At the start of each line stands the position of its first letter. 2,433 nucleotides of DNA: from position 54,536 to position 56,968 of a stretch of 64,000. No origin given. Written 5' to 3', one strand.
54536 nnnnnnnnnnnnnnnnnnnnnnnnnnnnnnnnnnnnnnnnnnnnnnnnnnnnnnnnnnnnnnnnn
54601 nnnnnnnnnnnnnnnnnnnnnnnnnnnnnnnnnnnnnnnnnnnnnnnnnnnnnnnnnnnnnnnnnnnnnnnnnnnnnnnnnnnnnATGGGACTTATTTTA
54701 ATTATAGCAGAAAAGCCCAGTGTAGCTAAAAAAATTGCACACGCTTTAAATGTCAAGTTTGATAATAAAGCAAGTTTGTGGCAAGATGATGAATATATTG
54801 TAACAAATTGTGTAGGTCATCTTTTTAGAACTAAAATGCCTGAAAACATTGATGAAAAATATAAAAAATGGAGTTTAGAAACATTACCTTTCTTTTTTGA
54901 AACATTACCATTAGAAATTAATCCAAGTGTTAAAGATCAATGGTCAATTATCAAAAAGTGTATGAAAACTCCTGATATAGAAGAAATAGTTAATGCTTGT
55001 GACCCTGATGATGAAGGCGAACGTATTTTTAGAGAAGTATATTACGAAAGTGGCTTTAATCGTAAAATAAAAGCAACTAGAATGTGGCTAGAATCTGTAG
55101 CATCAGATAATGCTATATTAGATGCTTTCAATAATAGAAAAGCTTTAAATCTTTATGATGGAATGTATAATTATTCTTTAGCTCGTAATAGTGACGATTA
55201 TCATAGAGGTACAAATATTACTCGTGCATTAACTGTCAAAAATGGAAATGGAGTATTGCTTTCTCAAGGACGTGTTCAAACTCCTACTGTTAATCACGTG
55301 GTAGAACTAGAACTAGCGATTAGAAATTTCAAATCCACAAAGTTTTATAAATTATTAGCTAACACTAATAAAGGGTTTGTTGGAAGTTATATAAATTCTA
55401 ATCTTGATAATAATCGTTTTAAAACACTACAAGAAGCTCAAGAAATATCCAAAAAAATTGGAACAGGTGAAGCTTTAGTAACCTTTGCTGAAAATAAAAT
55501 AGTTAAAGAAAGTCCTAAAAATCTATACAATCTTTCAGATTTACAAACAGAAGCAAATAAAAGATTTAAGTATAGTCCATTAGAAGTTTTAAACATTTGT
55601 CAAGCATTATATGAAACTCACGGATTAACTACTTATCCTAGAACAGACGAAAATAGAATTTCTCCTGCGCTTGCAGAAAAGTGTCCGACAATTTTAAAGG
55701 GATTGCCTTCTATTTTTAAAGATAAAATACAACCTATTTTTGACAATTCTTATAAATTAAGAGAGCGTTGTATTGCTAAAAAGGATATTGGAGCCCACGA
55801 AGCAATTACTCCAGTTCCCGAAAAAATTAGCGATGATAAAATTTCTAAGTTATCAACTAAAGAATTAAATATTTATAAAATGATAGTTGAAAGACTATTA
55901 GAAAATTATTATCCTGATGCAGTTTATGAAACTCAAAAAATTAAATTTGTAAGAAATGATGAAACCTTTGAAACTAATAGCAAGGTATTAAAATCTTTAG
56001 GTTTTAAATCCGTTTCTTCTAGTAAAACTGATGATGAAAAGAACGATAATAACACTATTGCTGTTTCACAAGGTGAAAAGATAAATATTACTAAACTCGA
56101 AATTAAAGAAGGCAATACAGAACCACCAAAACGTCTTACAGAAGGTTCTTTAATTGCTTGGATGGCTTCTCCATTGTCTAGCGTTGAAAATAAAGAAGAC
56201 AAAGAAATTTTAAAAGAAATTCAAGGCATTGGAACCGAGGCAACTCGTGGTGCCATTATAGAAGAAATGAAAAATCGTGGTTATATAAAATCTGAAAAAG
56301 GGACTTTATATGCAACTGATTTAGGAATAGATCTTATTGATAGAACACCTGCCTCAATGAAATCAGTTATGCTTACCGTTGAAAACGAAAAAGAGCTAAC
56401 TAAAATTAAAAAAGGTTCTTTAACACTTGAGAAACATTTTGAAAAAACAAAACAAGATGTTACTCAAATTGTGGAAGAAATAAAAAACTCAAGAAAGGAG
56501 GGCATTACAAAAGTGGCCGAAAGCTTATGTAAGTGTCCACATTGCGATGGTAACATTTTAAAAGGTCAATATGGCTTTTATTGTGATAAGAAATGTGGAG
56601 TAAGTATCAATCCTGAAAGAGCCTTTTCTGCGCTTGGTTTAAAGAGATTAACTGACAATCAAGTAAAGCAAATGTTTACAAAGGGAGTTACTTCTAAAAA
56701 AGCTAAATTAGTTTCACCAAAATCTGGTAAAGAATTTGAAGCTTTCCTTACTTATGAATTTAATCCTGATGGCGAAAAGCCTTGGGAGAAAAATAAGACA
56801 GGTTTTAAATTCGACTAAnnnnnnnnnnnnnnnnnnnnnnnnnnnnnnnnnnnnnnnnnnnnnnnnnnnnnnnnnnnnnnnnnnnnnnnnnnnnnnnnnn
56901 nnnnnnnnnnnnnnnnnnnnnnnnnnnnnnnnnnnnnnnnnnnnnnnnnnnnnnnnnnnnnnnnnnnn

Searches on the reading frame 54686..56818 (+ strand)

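Call 50: search_protein_families(library=pfam, proteins=[window:54686-56818:+], max_evalue=0.001)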
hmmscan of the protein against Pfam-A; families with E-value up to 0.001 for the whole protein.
window:54686-56818:+ (710 aa): 3 families
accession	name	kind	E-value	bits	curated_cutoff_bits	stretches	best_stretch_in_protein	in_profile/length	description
PF01131.25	Topoisom_bac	-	4e-97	326.3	35.1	1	157-582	3-407/411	DNA topoisomerase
PF01751.28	Toprim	-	2.3e-08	34.5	23.1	1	5-119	2-77/96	Toprim domain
PF13342.12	Toprim_Crpt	-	3.8e-05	24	32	1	653-709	13-59/60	C-terminal repeat of topoisomerase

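Call 51: search_protein_families(library=phrogs, proteins=[window:54686-56818:+], max_evalue=0.001)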
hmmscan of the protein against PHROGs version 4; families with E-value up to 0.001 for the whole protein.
window:54686-56818:+ (710 aa): 1 family
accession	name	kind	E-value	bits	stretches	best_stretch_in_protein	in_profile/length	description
phrog_13226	-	unknown function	4.3e-123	413.4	1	5-684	4-690/726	-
